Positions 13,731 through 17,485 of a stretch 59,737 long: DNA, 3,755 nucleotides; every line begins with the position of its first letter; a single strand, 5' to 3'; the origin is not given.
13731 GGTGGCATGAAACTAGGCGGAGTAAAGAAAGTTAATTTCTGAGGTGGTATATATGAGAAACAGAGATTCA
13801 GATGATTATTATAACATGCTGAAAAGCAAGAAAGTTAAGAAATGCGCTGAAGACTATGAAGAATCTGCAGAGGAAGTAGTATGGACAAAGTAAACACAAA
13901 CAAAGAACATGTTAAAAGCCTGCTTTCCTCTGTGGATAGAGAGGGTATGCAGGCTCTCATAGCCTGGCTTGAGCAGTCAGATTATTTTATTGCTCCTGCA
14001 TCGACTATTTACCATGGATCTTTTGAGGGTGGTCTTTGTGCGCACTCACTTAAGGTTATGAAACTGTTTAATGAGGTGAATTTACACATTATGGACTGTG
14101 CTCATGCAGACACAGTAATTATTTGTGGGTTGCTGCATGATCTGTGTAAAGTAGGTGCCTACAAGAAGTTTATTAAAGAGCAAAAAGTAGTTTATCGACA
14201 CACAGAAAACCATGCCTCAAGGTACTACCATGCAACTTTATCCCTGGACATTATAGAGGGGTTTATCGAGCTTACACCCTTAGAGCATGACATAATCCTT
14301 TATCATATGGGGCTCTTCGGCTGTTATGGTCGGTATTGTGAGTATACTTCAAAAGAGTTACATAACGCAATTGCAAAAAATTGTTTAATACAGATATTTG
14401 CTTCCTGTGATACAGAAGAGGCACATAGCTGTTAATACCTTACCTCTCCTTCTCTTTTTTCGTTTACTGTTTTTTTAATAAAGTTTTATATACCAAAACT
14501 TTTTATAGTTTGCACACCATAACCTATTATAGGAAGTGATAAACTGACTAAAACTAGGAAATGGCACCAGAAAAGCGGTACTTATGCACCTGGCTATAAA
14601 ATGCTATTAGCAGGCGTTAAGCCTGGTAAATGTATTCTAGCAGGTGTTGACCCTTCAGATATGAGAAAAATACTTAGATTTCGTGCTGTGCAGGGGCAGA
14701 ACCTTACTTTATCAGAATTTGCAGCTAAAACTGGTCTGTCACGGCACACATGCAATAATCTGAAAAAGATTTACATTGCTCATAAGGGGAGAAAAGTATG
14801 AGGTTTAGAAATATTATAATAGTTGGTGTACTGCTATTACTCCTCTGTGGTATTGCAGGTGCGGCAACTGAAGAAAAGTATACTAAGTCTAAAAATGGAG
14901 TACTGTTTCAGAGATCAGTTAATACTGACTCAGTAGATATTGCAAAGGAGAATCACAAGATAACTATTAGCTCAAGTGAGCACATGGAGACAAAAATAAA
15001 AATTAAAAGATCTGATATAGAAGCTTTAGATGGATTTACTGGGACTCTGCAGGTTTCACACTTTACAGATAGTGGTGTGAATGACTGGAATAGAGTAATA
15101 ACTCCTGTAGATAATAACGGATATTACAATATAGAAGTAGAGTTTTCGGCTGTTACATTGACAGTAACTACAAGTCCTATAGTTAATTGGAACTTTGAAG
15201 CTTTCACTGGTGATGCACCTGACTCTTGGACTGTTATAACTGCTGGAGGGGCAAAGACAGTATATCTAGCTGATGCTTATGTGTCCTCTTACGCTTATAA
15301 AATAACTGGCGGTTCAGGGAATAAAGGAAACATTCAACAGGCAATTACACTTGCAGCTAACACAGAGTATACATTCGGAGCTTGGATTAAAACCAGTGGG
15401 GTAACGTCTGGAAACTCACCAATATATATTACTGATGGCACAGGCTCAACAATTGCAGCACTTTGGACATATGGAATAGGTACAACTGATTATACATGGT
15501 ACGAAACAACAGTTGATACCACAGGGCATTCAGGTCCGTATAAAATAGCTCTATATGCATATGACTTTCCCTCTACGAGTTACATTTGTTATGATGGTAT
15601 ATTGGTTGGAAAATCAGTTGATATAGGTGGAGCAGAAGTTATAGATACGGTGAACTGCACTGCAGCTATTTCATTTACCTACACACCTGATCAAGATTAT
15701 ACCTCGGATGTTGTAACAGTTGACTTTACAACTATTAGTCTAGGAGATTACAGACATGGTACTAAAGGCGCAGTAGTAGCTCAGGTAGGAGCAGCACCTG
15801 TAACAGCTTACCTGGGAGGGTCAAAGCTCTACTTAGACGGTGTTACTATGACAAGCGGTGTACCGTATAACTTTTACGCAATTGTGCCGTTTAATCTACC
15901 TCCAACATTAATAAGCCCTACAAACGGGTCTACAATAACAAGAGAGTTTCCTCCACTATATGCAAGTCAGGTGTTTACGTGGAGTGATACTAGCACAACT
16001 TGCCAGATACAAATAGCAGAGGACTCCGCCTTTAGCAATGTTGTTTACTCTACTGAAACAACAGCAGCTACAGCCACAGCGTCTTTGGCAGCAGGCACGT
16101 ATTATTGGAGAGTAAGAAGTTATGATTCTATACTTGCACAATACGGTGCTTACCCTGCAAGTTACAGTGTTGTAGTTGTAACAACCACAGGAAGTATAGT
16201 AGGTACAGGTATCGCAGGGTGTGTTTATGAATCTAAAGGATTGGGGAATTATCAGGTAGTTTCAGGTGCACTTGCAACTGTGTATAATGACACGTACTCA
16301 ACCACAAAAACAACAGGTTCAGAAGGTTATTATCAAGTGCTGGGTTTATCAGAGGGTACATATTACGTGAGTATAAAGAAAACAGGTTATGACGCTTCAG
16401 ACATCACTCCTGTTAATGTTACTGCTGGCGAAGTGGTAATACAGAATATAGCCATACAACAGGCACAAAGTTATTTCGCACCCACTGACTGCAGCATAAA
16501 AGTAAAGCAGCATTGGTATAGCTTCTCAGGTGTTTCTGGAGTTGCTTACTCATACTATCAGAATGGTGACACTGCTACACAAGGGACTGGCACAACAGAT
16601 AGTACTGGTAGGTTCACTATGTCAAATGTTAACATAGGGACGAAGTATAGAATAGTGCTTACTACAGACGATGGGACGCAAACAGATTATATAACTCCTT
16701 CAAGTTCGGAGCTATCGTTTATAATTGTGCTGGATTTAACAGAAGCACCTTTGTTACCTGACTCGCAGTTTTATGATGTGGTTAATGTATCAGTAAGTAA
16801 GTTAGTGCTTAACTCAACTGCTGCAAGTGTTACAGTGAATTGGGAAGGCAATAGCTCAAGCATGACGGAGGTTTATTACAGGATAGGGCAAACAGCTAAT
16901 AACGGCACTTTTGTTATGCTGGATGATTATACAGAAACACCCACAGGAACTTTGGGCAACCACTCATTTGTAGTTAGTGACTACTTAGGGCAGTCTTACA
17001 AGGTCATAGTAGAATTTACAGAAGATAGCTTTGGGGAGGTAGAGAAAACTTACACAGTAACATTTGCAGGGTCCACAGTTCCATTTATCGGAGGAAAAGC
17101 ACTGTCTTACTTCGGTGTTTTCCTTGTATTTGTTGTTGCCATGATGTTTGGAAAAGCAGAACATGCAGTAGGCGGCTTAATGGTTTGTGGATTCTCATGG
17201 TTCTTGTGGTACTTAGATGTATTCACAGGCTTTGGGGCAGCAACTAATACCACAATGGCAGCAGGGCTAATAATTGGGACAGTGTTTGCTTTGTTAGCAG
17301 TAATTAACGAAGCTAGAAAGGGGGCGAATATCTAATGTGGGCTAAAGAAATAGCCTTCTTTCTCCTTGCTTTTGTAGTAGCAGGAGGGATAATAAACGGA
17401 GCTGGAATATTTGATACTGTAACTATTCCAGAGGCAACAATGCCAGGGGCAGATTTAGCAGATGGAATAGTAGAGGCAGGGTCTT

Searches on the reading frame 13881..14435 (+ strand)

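Call 54: search_protein_families(library=pfam, proteins=[window:13881-14435:+], max_evalue=0.01)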
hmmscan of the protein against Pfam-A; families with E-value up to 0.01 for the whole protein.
window:13881-14435:+ (184 aa): 1 family
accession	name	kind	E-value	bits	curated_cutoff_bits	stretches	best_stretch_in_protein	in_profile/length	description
PF01966.28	HD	-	0.00012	22.8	22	1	54-143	3-86/116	HD domain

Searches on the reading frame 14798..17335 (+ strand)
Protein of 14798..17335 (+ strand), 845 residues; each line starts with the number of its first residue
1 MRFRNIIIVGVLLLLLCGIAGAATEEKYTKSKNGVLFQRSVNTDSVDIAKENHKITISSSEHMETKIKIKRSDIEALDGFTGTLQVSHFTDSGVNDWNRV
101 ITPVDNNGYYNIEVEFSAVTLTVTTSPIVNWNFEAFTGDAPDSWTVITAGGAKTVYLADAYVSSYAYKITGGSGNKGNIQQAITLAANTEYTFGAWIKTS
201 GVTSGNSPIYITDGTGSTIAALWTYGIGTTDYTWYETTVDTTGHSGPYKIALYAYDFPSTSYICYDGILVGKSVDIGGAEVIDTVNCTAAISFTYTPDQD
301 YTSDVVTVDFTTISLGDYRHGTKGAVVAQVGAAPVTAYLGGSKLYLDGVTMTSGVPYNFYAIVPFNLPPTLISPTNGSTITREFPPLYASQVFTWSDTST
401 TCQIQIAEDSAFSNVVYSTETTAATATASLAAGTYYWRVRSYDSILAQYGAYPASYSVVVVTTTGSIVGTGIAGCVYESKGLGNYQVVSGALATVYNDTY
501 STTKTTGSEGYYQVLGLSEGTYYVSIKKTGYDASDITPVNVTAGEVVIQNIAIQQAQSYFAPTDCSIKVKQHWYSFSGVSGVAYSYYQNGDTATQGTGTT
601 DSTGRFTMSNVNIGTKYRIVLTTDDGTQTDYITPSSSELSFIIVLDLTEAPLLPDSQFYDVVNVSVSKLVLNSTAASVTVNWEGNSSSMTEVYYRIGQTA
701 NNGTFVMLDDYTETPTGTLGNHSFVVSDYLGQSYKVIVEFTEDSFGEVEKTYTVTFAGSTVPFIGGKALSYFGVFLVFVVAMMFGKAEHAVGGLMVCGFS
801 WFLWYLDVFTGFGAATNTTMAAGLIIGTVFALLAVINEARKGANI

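Call 11: search_protein_families(library=pfam, proteins=[window:14798-17335:+], max_evalue=0.001)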
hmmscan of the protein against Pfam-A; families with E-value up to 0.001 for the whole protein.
window:14798-17335:+ (845 aa): 2 families
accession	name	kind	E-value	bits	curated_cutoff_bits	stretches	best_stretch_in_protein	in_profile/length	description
PF13620.12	CarboxypepD_reg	-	6.3e-08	33.3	32.3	1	472-553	2-81/82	Carboxypeptidase regulatory-like domain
PF17210.9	SdrD_B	-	3.3e-05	24.5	29.7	0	496-533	34-72/112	SdrD B-like domain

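Call 19: search_protein_families(library=phrogs, proteins=[window:14798-17335:+], max_evalue=0.01)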
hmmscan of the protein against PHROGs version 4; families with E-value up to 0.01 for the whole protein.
window:14798-17335:+ (845 aa): 0 families
